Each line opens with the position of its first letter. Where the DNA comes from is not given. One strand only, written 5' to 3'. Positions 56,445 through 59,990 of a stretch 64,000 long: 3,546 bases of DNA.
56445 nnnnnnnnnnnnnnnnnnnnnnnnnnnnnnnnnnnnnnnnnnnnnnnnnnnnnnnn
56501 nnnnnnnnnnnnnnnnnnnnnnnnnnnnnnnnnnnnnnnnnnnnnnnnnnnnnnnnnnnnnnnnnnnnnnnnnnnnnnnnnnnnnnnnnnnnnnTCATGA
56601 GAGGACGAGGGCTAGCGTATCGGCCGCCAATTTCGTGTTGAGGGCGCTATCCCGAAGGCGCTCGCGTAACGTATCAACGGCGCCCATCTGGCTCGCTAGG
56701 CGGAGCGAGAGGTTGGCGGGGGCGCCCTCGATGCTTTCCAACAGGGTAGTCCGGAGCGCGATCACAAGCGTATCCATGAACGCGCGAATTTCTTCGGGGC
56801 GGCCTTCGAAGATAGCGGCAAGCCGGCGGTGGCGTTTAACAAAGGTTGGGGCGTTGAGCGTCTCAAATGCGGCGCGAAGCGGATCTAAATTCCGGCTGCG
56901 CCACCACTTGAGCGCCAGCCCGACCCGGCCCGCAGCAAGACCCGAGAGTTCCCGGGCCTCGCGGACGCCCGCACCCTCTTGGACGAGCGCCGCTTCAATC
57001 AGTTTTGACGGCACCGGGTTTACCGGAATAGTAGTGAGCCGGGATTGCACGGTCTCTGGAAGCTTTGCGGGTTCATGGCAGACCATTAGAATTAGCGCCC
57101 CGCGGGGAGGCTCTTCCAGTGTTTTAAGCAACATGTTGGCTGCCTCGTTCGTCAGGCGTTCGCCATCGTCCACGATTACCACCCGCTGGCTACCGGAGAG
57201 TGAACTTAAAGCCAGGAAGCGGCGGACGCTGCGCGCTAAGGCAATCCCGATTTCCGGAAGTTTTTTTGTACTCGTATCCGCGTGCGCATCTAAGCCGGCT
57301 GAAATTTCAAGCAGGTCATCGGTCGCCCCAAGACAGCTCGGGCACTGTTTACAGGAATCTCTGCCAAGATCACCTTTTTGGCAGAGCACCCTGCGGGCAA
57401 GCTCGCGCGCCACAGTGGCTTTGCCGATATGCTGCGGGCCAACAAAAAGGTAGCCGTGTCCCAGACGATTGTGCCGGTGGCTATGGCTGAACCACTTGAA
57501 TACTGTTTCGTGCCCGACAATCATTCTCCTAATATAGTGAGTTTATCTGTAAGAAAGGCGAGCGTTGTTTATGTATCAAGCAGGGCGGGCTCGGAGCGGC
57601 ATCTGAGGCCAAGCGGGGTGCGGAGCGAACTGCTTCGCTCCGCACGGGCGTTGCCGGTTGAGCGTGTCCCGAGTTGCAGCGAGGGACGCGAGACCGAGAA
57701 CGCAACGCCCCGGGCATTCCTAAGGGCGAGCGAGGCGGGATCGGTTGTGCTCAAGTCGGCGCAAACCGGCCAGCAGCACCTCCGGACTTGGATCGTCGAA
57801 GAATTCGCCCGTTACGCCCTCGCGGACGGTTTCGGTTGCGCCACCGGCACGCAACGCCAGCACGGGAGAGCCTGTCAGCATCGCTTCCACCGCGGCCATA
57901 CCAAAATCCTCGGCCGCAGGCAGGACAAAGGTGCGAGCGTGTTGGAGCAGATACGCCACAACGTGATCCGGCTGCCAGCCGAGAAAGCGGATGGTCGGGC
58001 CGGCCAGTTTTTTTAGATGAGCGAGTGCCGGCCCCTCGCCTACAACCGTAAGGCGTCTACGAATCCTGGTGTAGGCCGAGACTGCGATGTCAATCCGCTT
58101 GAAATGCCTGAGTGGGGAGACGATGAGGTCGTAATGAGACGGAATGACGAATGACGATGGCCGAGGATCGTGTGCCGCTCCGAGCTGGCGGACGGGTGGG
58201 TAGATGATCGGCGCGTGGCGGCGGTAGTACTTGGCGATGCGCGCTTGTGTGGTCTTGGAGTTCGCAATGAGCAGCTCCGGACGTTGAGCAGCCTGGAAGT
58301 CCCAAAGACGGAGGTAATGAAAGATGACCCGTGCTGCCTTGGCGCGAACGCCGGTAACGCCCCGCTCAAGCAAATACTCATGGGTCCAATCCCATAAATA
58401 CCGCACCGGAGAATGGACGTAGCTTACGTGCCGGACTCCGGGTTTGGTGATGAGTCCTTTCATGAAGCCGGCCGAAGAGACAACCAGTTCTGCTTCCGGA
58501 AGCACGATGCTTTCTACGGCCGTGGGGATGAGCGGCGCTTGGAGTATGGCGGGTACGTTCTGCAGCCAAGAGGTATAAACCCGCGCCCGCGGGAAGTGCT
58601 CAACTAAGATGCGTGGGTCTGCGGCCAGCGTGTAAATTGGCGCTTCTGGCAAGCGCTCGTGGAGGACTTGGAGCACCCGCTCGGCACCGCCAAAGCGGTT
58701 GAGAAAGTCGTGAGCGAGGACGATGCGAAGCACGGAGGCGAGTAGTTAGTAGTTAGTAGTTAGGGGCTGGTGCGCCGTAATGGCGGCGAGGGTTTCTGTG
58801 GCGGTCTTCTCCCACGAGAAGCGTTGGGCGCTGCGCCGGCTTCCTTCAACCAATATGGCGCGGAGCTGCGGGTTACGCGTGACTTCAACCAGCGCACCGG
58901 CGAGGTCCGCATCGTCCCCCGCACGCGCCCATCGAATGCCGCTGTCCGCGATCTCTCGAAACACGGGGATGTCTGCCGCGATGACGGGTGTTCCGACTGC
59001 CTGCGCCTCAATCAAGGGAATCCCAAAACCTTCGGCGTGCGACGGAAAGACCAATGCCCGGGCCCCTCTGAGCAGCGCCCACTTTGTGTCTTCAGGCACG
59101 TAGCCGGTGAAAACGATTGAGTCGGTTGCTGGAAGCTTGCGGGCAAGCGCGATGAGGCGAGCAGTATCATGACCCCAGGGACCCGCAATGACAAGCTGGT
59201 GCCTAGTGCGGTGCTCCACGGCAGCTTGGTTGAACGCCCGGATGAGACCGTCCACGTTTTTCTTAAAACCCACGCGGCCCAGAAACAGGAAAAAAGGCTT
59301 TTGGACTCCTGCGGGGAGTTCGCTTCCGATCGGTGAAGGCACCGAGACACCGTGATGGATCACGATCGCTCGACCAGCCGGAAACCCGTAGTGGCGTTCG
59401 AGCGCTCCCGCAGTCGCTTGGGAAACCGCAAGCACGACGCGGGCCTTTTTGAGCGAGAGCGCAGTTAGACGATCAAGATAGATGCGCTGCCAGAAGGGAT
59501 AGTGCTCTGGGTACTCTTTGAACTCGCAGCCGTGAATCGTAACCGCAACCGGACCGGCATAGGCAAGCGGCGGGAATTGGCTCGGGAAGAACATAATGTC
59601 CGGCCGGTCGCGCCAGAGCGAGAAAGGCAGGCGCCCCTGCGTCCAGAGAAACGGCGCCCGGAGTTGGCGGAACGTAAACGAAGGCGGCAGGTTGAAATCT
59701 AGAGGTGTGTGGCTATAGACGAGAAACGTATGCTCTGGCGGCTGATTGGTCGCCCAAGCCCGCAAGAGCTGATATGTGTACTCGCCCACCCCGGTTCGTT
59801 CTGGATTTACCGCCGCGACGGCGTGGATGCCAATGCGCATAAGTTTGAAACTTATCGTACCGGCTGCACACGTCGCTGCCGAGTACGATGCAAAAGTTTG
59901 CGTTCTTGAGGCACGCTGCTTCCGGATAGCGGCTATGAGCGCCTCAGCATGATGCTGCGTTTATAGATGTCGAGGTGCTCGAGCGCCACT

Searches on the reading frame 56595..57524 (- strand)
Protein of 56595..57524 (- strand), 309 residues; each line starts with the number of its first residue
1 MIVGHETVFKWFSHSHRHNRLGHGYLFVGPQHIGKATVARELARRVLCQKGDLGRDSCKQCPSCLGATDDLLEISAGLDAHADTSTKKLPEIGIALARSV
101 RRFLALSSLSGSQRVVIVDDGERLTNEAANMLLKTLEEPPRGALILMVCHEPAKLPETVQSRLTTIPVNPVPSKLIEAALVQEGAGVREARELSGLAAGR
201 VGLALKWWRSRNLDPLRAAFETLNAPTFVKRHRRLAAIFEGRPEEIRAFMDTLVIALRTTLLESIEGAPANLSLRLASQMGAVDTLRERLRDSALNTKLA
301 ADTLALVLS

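Call 46: search_protein_families(library=pfam, proteins=[window:56595-57524:-], max_evalue=0.001)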
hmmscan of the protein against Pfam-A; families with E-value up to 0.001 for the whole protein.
window:56595-57524:- (309 aa): 3 families
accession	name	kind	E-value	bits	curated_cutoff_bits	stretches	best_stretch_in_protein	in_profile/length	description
PF13177.12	DNA_pol3_delta2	-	2.9e-34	118.8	27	1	5-170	2-159/161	DNA polymerase III, delta subunit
PF13191.12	AAA_16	-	3.2e-05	24.9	32.6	1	23-145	25-165/167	AAA ATPase domain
PF00004.35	AAA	-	0.00034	21.5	21.2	0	26-164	2-124/131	ATPase family associated with various cellular activities (AAA)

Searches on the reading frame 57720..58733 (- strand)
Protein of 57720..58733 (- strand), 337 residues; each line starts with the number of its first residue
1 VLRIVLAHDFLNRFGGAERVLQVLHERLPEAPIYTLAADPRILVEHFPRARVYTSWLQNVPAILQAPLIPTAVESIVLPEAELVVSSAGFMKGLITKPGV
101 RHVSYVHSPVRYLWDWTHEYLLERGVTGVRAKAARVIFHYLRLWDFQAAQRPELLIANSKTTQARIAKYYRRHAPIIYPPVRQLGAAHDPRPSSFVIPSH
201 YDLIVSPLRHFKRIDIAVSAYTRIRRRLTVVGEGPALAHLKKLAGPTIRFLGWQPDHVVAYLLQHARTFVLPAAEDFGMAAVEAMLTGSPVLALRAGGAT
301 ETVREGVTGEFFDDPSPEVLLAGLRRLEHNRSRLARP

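Call 46: search_protein_families(library=pfam, proteins=[window:57720-58733:-], max_evalue=0.001)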
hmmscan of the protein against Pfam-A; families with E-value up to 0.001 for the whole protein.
window:57720-58733:- (337 aa): 3 families
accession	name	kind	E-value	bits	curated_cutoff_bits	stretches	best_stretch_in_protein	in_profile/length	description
PF00534.26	Glycos_transf_1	-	3.7e-21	75.8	26.4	1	203-334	19-162/172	Glycosyl transferases group 1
PF13692.12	Glyco_trans_1_4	-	7.6e-19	68.8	27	1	205-327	7-139/142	Glycosyl transferases group 1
PF20706.3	GT4-conflict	-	7.6e-05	22.3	26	1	212-310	212-327/385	Family 4 Glycosyltransferase in conflict systems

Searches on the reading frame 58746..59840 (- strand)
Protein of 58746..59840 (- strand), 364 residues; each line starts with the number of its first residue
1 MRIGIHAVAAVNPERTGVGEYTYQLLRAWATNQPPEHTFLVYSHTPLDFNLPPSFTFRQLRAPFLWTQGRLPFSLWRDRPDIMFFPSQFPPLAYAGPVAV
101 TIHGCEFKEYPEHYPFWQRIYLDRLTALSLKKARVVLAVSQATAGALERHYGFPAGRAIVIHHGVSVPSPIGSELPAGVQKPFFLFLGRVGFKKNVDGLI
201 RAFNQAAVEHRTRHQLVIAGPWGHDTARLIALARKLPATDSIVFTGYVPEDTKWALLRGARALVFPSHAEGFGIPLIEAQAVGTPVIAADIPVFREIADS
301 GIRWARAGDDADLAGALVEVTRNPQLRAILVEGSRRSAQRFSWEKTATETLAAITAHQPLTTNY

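Call 46: search_protein_families(library=pfam, proteins=[window:58746-59840:-], max_evalue=0.001)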
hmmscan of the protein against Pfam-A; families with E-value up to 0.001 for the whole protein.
window:58746-59840:- (364 aa): 6 families
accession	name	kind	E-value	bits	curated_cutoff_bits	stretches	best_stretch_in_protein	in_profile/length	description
PF00534.26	Glycos_transf_1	-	3.8e-32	111.6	26.4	1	179-335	13-170/172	Glycosyl transferases group 1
PF13692.12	Glyco_trans_1_4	-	8.4e-24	84.9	27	1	182-321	2-140/142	Glycosyl transferases group 1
PF13439.12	Glyco_transf_4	-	8.8e-15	55.6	28.5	1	17-166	3-167/170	Glycosyltransferase Family 4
PF20706.3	GT4-conflict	-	2.2e-11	43.8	26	1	130-288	144-310/385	Family 4 Glycosyltransferase in conflict systems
PF13524.12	Glyco_trans_1_2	-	1e-06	29.2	25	1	206-351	8-143/144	Glycosyl transferase-like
PF13579.12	Glyco_trans_4_4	-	3.1e-06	28.1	29.7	1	16-163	1-157/158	Glycosyl transferase 4-like domain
